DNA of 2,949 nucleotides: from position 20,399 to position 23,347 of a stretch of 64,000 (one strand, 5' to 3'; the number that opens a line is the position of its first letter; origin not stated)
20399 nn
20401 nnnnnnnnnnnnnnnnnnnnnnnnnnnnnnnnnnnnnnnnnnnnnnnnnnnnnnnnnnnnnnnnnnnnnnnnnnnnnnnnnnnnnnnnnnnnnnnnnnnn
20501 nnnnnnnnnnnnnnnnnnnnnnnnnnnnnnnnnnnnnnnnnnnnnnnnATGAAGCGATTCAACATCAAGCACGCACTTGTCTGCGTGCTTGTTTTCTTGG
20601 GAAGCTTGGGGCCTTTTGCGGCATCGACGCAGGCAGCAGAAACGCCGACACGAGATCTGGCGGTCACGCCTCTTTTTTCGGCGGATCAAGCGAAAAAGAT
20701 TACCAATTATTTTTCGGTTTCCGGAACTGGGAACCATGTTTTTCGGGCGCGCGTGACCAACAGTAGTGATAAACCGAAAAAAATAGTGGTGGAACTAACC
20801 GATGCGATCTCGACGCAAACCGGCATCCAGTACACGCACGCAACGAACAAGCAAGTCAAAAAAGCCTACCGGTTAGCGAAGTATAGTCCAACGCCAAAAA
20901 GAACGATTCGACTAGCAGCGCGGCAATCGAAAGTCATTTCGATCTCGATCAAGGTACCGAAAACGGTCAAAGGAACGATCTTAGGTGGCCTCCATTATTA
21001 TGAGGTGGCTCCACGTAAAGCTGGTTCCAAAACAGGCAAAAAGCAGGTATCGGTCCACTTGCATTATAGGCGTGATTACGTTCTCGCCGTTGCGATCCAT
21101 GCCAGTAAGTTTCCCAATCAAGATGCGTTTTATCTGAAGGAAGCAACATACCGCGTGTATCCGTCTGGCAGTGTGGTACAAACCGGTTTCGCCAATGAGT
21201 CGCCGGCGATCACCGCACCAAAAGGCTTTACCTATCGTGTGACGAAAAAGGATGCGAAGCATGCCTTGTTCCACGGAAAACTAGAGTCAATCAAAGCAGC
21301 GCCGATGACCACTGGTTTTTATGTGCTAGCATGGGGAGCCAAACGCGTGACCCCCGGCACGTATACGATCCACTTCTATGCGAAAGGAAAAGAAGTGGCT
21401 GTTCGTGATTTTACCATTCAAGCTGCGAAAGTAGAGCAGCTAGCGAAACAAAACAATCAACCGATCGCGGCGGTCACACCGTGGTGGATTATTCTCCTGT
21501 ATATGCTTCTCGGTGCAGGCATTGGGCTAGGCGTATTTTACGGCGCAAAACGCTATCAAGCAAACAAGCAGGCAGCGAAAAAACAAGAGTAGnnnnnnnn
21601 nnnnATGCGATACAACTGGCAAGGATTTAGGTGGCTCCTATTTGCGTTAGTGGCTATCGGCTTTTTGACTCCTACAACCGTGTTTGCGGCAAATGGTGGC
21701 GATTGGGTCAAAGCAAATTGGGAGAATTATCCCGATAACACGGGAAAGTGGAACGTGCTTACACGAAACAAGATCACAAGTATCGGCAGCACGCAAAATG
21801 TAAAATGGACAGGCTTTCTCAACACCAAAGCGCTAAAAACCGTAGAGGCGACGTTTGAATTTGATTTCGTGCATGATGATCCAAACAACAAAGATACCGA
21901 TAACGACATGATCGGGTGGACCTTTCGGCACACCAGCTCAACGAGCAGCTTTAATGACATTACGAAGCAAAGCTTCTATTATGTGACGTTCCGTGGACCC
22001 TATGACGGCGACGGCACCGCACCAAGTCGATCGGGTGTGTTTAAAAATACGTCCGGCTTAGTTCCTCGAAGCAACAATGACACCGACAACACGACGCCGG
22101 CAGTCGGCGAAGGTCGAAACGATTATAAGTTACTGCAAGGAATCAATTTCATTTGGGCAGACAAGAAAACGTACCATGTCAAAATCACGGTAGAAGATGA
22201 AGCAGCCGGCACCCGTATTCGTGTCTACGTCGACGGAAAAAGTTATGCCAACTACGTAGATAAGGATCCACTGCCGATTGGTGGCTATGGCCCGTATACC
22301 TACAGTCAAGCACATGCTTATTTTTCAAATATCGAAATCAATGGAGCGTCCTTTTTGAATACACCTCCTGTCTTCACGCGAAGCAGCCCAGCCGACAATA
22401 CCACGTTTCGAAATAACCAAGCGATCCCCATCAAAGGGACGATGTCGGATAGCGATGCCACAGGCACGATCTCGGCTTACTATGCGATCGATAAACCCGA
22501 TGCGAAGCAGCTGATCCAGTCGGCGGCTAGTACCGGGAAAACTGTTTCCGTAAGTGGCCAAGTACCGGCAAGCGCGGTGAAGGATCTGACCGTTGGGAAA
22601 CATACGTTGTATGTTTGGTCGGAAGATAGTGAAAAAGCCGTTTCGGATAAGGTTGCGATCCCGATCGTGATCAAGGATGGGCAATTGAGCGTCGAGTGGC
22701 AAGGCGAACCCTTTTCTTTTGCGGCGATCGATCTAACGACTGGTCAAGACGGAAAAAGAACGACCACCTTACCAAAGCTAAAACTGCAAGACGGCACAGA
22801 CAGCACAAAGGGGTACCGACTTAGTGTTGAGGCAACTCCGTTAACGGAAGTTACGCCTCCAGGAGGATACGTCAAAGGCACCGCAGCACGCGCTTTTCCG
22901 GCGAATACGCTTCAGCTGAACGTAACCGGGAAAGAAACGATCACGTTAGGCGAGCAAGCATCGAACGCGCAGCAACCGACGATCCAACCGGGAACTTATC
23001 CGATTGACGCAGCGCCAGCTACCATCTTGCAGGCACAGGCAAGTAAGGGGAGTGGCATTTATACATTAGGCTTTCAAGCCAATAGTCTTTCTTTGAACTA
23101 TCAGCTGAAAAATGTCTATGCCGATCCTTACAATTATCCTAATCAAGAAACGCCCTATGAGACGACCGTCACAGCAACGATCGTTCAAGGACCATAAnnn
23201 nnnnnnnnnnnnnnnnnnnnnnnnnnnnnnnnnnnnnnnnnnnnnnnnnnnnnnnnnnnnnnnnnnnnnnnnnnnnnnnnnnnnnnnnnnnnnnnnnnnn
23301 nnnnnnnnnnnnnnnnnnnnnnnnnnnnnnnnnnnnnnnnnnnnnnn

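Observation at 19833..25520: Divergent WxL-type cell-surface-complex cluster (Y-x-L/V variant) plus MucBP adhesin directly upstream of the transfer genes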

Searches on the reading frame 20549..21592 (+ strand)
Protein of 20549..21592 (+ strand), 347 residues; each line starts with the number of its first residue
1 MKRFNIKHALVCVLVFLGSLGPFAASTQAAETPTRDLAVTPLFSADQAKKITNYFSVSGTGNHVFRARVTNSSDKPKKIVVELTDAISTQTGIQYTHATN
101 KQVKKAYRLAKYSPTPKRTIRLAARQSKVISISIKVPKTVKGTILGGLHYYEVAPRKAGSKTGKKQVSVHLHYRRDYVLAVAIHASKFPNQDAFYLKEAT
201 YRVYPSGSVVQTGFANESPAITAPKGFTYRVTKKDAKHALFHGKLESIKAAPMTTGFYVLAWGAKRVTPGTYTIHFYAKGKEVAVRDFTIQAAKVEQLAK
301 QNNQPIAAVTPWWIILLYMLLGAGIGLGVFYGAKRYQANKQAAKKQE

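Call 3: search_protein_families(library=pfam, proteins=[window:20549-21592:+], max_evalue=1)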
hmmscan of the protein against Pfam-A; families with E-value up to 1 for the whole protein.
window:20549-21592:+ (347 aa): 6 families
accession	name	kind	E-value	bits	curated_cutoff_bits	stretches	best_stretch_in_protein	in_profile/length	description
PF06030.18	WxLIP_PGBD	-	1.5e-16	60.9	27.3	1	39-150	3-119/121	WxL Interacting Protein, peptidoglycan binding domain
PF11797.14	WxLIP_HBD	-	7.4e-15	55.5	28.9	1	166-299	3-137/138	WxL Interacting Protein, host binding domain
PF14686.12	fn3_3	-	0.0041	17.3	24.4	1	265-295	40-72/75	Polysaccharide lyase family 4, domain II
PF13598.12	DUF4139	-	0.017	15.3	31.8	1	47-136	115-201/205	Domain of unknown function (DUF4139)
PF15587.11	Imm9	-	0.14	12.7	25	0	106-139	51-84/149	Immunity protein 9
PF14316.11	DUF4381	-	0.16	12.7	27.2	1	310-346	18-54/145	Domain of unknown function (DUF4381)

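Call 4: search_protein_families(library=ncbifam, proteins=[window:20549-21592:+], max_evalue=1)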
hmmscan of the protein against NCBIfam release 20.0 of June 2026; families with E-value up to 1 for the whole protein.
window:20549-21592:+ (347 aa): 0 families

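Call 13: search_dna_similar(query=window:20549-21592:+, collection=plasmids, mode=protein, max_rows=60, rows=spread, max_evalue=0.001)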
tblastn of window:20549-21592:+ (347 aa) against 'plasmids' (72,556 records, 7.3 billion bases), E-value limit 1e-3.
Records with a match: 239; places in all: 262; records where one place covers at least 80% of the query: 216.
Best place of each record, by identity: >=99% 1; 60-80% 20; <60% 218.
By first word of the organism name: Bacillus 164; Enterococcus 38; Listeria 24; Lactiplantibacillus 8; Bacillaceae 1; Niallia 1; Levilactobacillus 1; Lactobacillus 1; Lactococcus 1.
By predicted mobility (MOB-suite, as given by PLSDB): conjugative 136; non-mobilizable 88; mobilizable 15.
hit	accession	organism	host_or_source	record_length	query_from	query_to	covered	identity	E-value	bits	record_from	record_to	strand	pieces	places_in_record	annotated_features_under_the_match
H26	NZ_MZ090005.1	Listeria monocytogenes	-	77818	1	347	100%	100.0%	0e+0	709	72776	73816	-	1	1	DUF916 domain-containing protein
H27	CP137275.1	Listeria monocytogenes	fungus products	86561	1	331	95%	62.5%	8e-133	424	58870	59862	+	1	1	DUF916 domain-containing protein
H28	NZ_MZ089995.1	Listeria monocytogenes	-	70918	1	331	95%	62.5%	5e-132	422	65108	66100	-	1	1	DUF916 domain-containing protein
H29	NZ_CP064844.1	Listeria monocytogenes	Homo sapiens,human listeriosis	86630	1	331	95%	62.5%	5e-132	422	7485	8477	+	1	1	DUF916 domain-containing protein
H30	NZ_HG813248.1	Listeria monocytogenes R479a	-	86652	1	331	95%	62.5%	5e-132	422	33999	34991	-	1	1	DUF916 domain-containing protein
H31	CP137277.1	Listeria monocytogenes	fungus products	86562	69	331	76%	62.4%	1e-102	338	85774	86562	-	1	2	none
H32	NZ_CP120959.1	Bacillus cereus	Moschus berezovskii,liver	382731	6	345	98%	24.2%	6e-15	84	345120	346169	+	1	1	DUF916 domain-containing protein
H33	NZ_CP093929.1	Bacillus cereus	Bubalus bubalis,cell culture,buffalo ...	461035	6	345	98%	24.2%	6e-15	84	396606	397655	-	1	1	DUF916 domain-containing protein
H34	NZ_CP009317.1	Bacillus cereus 03BB102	Human blood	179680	10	330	93%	25.5%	2e-14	82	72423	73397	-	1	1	DUF916 and DUF3324 domain-containing protein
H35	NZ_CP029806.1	Bacillus anthracis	Cultured isolate,Animal hide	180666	6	327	93%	25.4%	2e-16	88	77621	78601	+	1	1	DUF916 and DUF3324 domain-containing protein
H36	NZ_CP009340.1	Bacillus anthracis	pig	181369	6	327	93%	25.4%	2e-16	88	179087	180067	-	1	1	DUF916 and DUF3324 domain-containing protein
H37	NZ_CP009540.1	Bacillus anthracis str. Sterne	-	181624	6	327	93%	25.4%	2e-16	88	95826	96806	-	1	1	DUF916 and DUF3324 domain-containing protein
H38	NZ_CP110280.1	Bacillus anthracis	culture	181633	6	327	93%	25.4%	2e-16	88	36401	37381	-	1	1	DUF916 and DUF3324 domain-containing protein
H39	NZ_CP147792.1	Bacillus anthracis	cell culture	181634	6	327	93%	25.4%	2e-16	88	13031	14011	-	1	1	DUF916 and DUF3324 domain-containing protein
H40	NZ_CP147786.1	Bacillus anthracis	cell culture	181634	6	327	93%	25.4%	2e-16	88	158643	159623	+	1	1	DUF916 and DUF3324 domain-containing protein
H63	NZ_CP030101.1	Listeria monocytogenes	Environment,water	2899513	11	347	97%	22.5%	3e-9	66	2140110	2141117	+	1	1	none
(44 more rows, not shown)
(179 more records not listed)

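Call 18: search_solved_structures(query=window:20549-21592:+, max_evalue=1, show_alignments=1)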
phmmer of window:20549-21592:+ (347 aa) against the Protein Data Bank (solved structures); distinct sequences matched with E-value up to 1: 2.
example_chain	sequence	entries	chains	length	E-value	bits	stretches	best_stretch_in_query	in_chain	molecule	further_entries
9lut_D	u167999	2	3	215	0.02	17.1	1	204-265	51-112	Photosystem I reaction center subunit II, chloroplastic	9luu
8htu_D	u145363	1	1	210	0.99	11.5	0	210-265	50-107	Photosystem I reaction center subunit II, chloroplastic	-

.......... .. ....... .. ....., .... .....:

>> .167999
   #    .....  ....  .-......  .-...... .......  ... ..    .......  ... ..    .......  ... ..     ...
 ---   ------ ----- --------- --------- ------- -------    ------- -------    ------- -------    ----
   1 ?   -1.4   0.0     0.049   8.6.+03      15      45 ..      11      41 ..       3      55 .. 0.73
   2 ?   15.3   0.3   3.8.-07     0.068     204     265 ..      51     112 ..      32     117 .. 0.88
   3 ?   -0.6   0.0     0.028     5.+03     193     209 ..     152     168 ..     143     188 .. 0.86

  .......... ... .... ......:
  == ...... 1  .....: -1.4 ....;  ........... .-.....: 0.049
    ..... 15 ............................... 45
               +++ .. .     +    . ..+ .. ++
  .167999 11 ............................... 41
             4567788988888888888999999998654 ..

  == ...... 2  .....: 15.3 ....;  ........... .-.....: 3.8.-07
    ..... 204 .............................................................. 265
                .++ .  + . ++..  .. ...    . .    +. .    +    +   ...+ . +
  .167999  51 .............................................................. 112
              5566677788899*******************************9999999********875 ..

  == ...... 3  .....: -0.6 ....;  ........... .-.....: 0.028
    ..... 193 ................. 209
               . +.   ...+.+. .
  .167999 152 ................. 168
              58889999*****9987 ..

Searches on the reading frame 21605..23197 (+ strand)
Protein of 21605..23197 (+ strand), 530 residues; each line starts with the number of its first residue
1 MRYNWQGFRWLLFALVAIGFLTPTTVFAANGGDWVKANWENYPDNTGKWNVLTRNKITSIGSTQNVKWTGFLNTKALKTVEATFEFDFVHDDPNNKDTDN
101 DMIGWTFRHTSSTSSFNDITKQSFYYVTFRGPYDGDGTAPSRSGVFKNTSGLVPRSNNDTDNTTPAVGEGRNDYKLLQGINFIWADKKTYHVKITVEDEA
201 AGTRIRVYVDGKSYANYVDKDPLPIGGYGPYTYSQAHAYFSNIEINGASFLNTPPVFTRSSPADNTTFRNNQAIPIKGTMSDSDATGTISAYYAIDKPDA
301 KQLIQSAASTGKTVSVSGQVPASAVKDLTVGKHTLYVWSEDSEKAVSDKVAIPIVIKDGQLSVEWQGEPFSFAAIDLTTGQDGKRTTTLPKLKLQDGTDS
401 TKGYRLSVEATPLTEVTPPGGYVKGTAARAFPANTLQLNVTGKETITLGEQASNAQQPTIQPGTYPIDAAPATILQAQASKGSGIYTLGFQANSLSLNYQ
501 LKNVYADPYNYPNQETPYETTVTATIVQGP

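Call 3: search_protein_families(library=pfam, proteins=[window:21605-23197:+], max_evalue=1)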
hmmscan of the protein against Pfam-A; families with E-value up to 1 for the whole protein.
window:21605-23197:+ (530 aa): 2 families
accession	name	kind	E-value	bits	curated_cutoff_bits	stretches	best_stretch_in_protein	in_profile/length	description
PF16555.11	GramPos_pilinD1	-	0.0086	17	23.1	1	246-356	25-138/160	Gram-positive pilin subunit D1, N-terminal domain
PF17957.7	Big_7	-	0.036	15.2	24.1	1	255-337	1-70/70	Bacterial Ig domain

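Call 4: search_protein_families(library=ncbifam, proteins=[window:21605-23197:+], max_evalue=1)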
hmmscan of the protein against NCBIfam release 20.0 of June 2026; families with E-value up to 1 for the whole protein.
window:21605-23197:+ (530 aa): 2 families
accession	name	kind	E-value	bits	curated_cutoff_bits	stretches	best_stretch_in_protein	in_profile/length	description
NF033510.3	Ca_tandemer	repeat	0.047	14.1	50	0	199-221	40-62/96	Ca2+-stabilized repeat-containing adhesin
NF040941.1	GGGWT_bact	domain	0.2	11.7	30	0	473-493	4-24/46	fibrinogen-like YCDxxxxGGGW domain-containing protein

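Call 20: find_homologous_proteins(query=window:21605-23197:+, max_evalue=0.001)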
Query window:21605-23197:+ (530 aa): 3 proteins with E <= 0.001 among 8000 candidates.
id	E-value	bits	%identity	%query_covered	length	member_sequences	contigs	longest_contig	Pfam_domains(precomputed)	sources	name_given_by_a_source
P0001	0.0e+0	1203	100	100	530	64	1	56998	-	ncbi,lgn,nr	ncbi:hypothetical protein CDZ73_14265 [Listeria monocytogenes]|nr:hypothetical protein [Listeria mon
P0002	4.6e-291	984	81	100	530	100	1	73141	-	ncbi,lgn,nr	ncbi:hypothetical protein KY510_002998 [Listeria monocytogenes]|nr:hypothetical protein [Listeria mo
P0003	4.8e-63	232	38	77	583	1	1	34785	-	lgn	-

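Call 22: find_encoding_contigs(protein=P0003, flank=10000, max_places=4)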
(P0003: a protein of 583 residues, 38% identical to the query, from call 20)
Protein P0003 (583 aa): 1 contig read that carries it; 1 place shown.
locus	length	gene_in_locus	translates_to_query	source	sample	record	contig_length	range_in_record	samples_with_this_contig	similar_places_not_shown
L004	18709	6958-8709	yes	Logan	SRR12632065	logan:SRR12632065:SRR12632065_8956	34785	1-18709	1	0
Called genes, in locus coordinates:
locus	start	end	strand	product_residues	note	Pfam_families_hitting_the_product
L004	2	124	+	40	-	?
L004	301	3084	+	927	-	PF24893:DUF7743 (faint), PF13290:CHB_HEX_C_1 (faint), PF19077:Big_13 (faint)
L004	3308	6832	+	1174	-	-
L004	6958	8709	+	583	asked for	-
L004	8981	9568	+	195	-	PF01478:Peptidase_A24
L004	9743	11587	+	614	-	-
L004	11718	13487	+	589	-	PF06480:FtsH_ext, PF00004:AAA, PF07728:AAA_5 (faint), PF17862:AAA_lid_3, PF01434:Peptidase_M41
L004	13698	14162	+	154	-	-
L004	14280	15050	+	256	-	-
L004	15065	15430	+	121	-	-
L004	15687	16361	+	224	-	PF01336:tRNA_anti-codon (faint)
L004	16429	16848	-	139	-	-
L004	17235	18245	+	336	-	PF03235:GmrSD_N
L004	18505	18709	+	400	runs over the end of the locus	PF13671:AAA_33, PF00149:Metallophos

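Call 46: predict_structure(protein=window:21605-23197:+)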
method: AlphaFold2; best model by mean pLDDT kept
length: 530 residues; sequences in the alignment: 1
mean_pLDDT: 32.6   pTM: 0.25
mean pLDDT of the five models: 32.6, 29.4, 27.7, 26.1, 26.1
residues with pLDDT >= 90: 0; 70-90: 1; 50-70: 23; < 50: 506
segments of 3 or more residues with pLDDT < 50: 19-192, 196-205, 211-530
pLDDT, mean of each block of 10 residues (from residue 1): 61 57 35 29 30 31 31 34 38 39 36 31 35 33 25 25 25 32 38 48 48 39 24 21 22 23 25 24 28 29 35 29 28 30 29 32 35 28 27 33 32 26 25 29 26 30 29 36 38 38 36 39 37
secondary structure, 60 per line:
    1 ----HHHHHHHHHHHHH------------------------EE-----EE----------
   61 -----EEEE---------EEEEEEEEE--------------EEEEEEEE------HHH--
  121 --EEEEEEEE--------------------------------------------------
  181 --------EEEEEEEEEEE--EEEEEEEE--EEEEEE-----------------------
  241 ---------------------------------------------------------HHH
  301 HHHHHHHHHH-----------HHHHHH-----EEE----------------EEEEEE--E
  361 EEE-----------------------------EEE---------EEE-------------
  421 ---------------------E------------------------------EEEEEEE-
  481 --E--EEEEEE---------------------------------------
elements in order: H5-17 E66-69 E79-87 E102-109 E123-130 E189-199 E202-209 E212-217 H298-310 H322-327 E333-335 E352-357 E360-363 E393-395 E405-407 E473-479 E486-491

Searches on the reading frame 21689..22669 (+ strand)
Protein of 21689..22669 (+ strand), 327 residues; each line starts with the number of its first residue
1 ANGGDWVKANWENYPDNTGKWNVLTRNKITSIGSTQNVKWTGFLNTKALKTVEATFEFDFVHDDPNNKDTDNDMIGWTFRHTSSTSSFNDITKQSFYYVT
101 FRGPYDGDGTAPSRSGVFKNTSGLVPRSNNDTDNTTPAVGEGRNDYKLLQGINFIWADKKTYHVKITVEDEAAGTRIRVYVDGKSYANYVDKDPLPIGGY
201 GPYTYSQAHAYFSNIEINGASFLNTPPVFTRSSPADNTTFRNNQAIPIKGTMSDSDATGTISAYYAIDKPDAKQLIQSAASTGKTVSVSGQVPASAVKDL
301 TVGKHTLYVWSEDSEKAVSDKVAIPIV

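Call 64: search_solved_structures(query=A4, max_evalue=10, show_alignments=2)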
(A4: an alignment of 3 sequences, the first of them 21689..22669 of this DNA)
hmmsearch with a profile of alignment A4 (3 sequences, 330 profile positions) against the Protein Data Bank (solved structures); distinct sequences matched with E-value up to 10: 1.
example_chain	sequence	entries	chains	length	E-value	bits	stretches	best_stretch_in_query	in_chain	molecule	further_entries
3aix_B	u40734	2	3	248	0.31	13.7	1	153-185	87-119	DNA polymerase sliding clamp B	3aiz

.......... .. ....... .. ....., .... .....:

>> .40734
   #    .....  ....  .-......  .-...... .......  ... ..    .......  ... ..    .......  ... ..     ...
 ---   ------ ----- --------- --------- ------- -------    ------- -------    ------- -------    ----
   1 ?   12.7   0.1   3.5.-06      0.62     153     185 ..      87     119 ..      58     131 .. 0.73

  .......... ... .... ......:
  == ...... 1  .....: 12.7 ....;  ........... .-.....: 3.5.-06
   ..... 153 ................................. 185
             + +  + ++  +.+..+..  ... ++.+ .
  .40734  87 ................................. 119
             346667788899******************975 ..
